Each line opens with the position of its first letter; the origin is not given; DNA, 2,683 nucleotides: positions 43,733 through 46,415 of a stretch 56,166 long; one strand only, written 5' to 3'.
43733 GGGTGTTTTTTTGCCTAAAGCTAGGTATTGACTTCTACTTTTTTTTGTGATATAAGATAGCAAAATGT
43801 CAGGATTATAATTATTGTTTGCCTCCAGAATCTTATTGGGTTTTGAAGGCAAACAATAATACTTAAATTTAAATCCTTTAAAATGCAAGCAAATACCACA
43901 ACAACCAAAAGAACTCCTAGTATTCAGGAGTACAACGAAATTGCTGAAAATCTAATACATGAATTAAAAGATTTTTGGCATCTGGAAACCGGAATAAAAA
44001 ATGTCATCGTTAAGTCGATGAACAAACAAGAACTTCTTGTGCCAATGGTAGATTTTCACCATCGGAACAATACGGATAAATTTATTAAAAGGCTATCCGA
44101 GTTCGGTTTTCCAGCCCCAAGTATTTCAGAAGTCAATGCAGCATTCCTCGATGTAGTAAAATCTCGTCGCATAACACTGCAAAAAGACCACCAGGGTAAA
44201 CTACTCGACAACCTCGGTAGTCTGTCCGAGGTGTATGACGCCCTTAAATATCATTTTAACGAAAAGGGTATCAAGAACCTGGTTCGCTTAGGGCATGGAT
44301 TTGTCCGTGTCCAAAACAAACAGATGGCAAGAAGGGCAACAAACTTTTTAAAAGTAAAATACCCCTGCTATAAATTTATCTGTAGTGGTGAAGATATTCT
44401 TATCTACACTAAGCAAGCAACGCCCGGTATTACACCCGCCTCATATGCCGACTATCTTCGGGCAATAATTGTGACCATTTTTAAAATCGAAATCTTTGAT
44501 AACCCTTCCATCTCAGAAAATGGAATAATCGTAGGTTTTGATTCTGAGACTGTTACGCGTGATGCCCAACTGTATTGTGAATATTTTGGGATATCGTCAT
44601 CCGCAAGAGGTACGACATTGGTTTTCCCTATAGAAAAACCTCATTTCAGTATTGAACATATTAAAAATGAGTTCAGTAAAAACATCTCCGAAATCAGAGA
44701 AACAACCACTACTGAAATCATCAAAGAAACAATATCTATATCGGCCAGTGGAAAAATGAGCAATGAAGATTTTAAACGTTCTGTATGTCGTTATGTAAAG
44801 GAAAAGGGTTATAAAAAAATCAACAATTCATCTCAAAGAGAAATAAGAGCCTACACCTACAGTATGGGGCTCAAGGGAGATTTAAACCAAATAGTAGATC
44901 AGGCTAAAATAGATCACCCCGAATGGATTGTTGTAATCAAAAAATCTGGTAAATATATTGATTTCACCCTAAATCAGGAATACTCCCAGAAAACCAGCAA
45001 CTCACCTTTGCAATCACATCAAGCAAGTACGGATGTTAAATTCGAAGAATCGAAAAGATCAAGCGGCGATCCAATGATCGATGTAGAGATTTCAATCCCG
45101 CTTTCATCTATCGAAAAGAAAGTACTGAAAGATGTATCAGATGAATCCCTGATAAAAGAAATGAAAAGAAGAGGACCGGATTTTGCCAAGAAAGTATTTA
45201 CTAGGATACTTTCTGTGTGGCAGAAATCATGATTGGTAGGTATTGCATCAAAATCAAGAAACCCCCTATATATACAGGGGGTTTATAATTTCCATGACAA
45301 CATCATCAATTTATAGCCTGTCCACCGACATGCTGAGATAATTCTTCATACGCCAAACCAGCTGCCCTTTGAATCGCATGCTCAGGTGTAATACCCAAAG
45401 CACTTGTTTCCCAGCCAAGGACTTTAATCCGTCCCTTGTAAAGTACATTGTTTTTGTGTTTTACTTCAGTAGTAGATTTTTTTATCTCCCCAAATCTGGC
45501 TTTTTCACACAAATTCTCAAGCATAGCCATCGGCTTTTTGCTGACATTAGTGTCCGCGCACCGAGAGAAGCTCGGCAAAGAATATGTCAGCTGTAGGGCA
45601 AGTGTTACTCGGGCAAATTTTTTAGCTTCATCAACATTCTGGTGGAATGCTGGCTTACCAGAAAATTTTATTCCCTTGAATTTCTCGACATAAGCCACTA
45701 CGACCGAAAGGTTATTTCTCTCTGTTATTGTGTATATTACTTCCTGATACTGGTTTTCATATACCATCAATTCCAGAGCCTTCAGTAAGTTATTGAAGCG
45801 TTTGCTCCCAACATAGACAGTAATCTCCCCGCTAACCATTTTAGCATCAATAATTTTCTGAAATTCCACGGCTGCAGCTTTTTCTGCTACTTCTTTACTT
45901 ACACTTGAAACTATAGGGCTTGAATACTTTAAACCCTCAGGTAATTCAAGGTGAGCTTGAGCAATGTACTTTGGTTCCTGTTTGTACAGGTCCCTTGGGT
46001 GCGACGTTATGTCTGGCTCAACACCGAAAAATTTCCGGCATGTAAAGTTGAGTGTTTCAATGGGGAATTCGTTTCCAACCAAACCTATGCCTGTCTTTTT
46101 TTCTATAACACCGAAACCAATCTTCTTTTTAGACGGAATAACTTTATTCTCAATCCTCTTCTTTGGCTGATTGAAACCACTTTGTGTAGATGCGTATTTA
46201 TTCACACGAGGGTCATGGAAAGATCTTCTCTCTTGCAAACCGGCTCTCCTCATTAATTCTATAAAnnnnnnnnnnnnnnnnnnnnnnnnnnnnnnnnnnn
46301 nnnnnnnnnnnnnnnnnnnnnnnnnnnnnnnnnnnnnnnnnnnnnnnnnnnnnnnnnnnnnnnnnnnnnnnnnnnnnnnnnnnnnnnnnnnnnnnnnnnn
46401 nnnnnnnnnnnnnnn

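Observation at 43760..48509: Two-gene island whose mRNAs both carry matching long dsRNA hairpins: candidate dsRNA-controlled system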

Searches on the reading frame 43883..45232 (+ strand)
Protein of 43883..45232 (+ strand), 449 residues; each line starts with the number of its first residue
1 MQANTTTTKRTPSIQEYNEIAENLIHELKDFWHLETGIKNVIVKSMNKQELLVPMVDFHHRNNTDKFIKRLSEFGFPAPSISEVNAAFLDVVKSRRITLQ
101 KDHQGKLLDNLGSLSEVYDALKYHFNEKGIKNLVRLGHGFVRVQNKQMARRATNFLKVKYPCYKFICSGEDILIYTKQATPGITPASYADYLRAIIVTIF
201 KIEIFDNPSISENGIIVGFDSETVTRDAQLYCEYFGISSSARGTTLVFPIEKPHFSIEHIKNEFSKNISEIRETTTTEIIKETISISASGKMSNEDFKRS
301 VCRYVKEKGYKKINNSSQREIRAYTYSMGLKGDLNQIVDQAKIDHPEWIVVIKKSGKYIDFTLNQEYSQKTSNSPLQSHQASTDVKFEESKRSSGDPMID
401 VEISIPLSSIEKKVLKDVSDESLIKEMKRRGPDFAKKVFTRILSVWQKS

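Call 8: search_protein_families(library=pfam, proteins=[window:43883-45232:+], max_evalue=0.01)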
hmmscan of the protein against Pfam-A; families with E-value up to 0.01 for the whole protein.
window:43883-45232:+ (449 aa): 0 families

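Call 11: search_protein_families(library=pfam, proteins=[window:43883-45232:+], max_evalue=10)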
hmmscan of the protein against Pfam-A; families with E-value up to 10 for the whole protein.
window:43883-45232:+ (449 aa): 2 families
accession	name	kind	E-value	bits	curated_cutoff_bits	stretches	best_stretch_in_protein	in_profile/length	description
PF18689.6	PriX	-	0.16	12.7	25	1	263-314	26-76/95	Primase X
PF06663.18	CNK2_3_dom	-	0.32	11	27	1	257-320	137-201/212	Connector enhancer of kinase suppressor of ras 2/3 domain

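Call 13: find_homologous_proteins(query=window:43883-45232:+, max_evalue=0.001)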
Query window:43883-45232:+ (449 aa): 1 proteins with E <= 0.001 among 4230 candidates.
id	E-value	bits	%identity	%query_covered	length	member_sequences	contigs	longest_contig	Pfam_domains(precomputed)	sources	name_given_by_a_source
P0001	6.1e-296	999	100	100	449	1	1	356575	-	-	-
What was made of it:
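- Tried and rejected: The single-sequence search found only itself (call 13).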

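Call 34: search_protein_families(library=padloc, proteins=[window:43883-45232:+], max_evalue=0.01)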
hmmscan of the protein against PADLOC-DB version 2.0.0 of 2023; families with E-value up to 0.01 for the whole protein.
window:43883-45232:+ (449 aa): 0 families

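Call 35: search_protein_families(library=ncbifam, proteins=[window:43883-45232:+], max_evalue=0.01)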
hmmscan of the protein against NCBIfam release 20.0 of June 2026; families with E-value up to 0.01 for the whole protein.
window:43883-45232:+ (449 aa): 0 families

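Call 37: find_homologous_proteins(query=A2, max_evalue=0.001)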
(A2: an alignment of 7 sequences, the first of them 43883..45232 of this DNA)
Query A2 (7 sequences) (449 aa, profile of the alignment): 2 proteins with E <= 0.001 among 8000 candidates.
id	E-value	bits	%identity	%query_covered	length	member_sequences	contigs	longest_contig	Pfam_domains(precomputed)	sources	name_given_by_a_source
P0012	4.4e-202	691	24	80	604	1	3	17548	-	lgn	-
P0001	9.7e-151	521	100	100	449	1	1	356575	-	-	-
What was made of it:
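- Tried and rejected: The 7-sequence profile found only P0012 (call 37).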

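Call 51: predict_structure(alignment_id=A3)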
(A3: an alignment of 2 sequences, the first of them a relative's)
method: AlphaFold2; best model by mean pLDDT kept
length: 449 residues; sequences in the alignment: 2
mean_pLDDT: 49.6   pTM: 0.23
mean pLDDT of the five models: 49.6, 48.8, 46.3, 44.1, 41.2
residues with pLDDT >= 90: 0; 70-90: 80; 50-70: 125; < 50: 244
segments of 3 or more residues with pLDDT < 50: 1-14, 27-65, 70-72, 74-114, 135-138, 161-164, 171-184, 234-236, 251-291, 315-321, 367-419, 441-449
pLDDT, mean of each block of 10 residues (from residue 1): 31 50 50 38 39 42 47 41 30 28 27 51 60 50 60 58 48 41 50 57 67 72 73 59 76 38 34 26 23 70 78 50 70 82 83 76 61 28 24 25 26 37 56 60 40
secondary structure, 60 per line:
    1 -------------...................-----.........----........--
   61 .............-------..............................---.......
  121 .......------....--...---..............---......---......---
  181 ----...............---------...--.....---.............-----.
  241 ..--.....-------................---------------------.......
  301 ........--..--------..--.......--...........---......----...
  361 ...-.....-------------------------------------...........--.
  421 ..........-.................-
elements in order: H14-32 E38-46 E51-58 H61-73 H81-110 H114-127 E134-137 E140-142 H146-159 E163-168 E172-177 H185-199 E209-211 E214-218 H222-234 E240-242 E245-249 H257-272 H294-308 E325-331 H334-344 E348-353 E358-363 H365-369 H407-417 H420-430 H432-448
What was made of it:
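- Tried and rejected: With only two permitted sequences the model was poor (pLDDT 49.6, call 51).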

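Call 55: search_protein_representatives(alignment_id=A3)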
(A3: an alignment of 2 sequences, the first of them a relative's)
Query: 2 sequences, 608 profile positions. Proteins with E-value up to 0.001 (for the whole library): 13; up to 1e-10: 12; up to 1e-30: 10. The best 13 are listed.
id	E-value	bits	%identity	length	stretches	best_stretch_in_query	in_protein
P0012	0.0e+00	1198.2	-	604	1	1-608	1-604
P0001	1.5e-228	776.6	-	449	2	1-401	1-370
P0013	1.4e-55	205.3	-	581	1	13-590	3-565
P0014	2.2e-53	198.1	-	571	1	12-570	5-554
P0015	1.7e-48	181.9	-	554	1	13-570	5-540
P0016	9.4e-45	169.6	-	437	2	10-418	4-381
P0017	1.5e-44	168.9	-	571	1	13-591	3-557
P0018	4.7e-42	160.6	-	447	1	13-408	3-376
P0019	1.5e-40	155.7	-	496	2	11-418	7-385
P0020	1.3e-35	139.4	-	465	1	27-412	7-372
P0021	3.4e-29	118.2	-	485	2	14-304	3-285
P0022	2.8e-21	92.0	-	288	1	17-284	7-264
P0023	2.8e-05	39.2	-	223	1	306-411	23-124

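Call 57: search_solved_structures(query=A7, max_evalue=10)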
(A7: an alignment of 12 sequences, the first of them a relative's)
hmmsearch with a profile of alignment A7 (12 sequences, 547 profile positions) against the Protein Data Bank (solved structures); distinct sequences matched with E-value up to 10: 1.
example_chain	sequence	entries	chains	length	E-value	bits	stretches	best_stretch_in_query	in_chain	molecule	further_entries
4wlb_A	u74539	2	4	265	2.1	10.2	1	234-334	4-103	Nuclear receptor ROR-gamma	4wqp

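Call 58: search_protein_families(library=pfam, alignment_id=A7, max_evalue=0.1)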
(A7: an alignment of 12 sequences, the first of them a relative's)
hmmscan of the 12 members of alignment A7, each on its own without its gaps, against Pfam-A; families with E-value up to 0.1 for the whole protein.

A. member 1, P0001 (449 aa): 0 families

B. families by the number of members that match (of 12 scanned): 8 families
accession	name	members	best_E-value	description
PF22019.2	GlgB_N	1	0.035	alpha-1,4-glucan branching enzyme GlgB, N-terminal domain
PF11360.13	DUF3110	1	0.041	Protein of unknown function (DUF3110)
PF22743.2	PspAA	1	0.045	PspA-Associated protein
PF21425.3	DTP-pb9_A-dom_N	1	0.065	Distal tail protein pb9, A domain, N-terminal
PF03345.20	OST48_N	1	0.067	OST48, N-terminal domain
PF17136.10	ribosomal_L24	1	0.09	Ribosomal proteins 50S L24/mitochondrial 39S L24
PF17173.10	DUF5129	1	0.093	Domain of unknown function (DUF5129)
PF08678.16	Rsbr_N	1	0.099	Rsbr N terminal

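Call 77: find_encoding_contigs(protein=P0001, flank=1000, max_places=2)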
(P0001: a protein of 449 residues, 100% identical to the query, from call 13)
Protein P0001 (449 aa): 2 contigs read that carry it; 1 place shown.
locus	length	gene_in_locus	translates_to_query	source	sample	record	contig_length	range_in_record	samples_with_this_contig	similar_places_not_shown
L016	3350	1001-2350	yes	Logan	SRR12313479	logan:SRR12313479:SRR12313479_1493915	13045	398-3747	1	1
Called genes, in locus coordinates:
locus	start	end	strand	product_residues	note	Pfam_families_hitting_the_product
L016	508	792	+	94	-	-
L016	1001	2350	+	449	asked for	-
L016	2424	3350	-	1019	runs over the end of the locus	PF04851:ResIII, PF00271:Helicase_C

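Call 81: fold_search(model_id=the predicted structure, library=pdb)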
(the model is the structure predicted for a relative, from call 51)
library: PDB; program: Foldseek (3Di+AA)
matches with E <= 10: 560; with E <= 0.001: 0
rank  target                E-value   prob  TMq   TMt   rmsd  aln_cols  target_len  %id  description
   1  1f9n_B                2.3e-02  0.60  0.11  0.27  15.2       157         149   13  CRYSTAL STRUCTURE OF AHRC, THE ARGININE REPRESSOR/ACTIVATOR PROTEIN FROM BACILLUS SUBTILIS (released 2002-02-27)
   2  3mx9_A                4.7e-02  0.18  0.09  0.13  23.9       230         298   12  Molecular basis of engineered meganuclease targeting of the endogenous human RAG1 locus (released 2010-10-06)
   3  8co1_A1               6.3e-02  0.08  0.08  0.06  35.2       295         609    8  Type II Secretion System (released 2024-04-10)
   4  7yji                  7.1e-02  0.30  0.11  0.20  21.5       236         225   13  Crystal structure of Lpg1083 from Legionella pneumophila (released 2023-06-28)
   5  8tp8_B                9.5e-02  0.08  0.09  0.11  22.0       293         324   11  Structure of the C. crescentus WYL-activator, DriD, bound to ssDNA and cognate DNA (released 2023-11-29)
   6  5cj9                  1.2e-01  0.35  0.11  0.27  15.2       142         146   10  Bacillus halodurans Arginine repressor, ArgR (released 2016-06-29)
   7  3laj_A                1.3e-01  0.38  0.11  0.28  15.2       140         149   10  The Structure of the Intermediate Complex of the Arginine Repressor from Mycobacterium tuberculosis Bound to its DNA O (released 2010-05-05)
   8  3mxa_A                1.3e-01  0.12  0.09  0.13  23.8       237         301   11  Molecular basis of engineered meganuclease targeting of the endogenous human RAG1 locus (released 2010-10-06)
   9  3laj_E                1.4e-01  0.25  0.12  0.27  13.8       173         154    9  The Structure of the Intermediate Complex of the Arginine Repressor from Mycobacterium tuberculosis Bound to its DNA O (released 2010-05-05)
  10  1s2o                  1.5e-01  0.90  0.12  0.20   4.0        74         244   16  X-Ray structure of the sucrose-phosphatase (SPP) from Synechocystis sp. PCC6803 at 1.40 A resolution (released 2005-02-22)
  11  3eh8_A                1.5e-01  0.07  0.08  0.13  26.8       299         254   11  Crystal structure of Y2 I-AniI variant (F13Y/S111Y)/DNA complex with calcium (released 2009-01-13)
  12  6mrs                  1.6e-01  0.80  0.12  0.45   4.7        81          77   14  De novo designed protein Peak6 (released 2019-06-12)
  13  7rcg_A                1.6e-01  0.08  0.09  0.12  24.0       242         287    8  I-OnuI_e-hPD1-f final stage reengineered variant of I-OnuI (released 2022-06-29)
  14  8tpk_B                1.7e-01  0.04  0.07  0.09  22.7       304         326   11  P6522 crystal form of C. crescentus DriD-ssDNA-DNA complex (released 2023-11-29)
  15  4lq0_A                1.8e-01  0.08  0.09  0.12  24.3       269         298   10  Crystal structure of the I-LtrWI LAGLIDADG homing endonuclease bound to target DNA. (released 2014-07-16)
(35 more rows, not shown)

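Call 97: find_encoding_contigs(protein=P0017, flank=5000, max_places=1)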
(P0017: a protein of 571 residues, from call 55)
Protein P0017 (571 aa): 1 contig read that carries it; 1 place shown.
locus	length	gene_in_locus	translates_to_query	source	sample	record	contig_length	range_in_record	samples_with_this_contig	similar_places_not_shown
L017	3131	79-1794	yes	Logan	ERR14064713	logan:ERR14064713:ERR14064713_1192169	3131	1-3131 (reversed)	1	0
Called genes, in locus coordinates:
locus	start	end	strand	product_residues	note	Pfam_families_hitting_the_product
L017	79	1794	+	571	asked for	-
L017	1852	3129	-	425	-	?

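Call 98: find_encoding_contigs(protein=P0020, flank=5000, max_places=1)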
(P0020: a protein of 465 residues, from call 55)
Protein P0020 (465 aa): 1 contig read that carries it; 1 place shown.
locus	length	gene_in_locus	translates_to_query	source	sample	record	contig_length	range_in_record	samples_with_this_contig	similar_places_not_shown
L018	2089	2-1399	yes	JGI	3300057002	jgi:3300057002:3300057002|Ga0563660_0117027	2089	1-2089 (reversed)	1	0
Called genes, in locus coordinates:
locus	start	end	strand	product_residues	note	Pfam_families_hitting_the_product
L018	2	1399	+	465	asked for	?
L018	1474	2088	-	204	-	?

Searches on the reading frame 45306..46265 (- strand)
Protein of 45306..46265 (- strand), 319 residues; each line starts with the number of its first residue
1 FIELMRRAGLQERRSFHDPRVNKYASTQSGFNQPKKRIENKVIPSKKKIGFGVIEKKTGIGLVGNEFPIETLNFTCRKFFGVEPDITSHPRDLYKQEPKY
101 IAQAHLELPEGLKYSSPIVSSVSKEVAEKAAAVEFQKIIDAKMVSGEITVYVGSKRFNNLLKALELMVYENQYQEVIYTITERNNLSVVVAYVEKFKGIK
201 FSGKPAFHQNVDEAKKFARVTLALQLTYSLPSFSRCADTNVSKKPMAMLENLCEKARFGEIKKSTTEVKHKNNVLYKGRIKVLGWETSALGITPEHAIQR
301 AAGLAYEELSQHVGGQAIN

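Call 11: search_protein_families(library=pfam, proteins=[window:45306-46265:-], max_evalue=10)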
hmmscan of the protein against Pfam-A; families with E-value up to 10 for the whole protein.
window:45306-46265:- (319 aa): 1 family
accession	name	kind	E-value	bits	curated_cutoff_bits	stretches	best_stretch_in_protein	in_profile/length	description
PF13932.14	SAM_GIDA_C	-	0.064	13.5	27.1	1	103-146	6-47/57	tRNA modifying enzyme MnmG/GidA C-terminal helical bundle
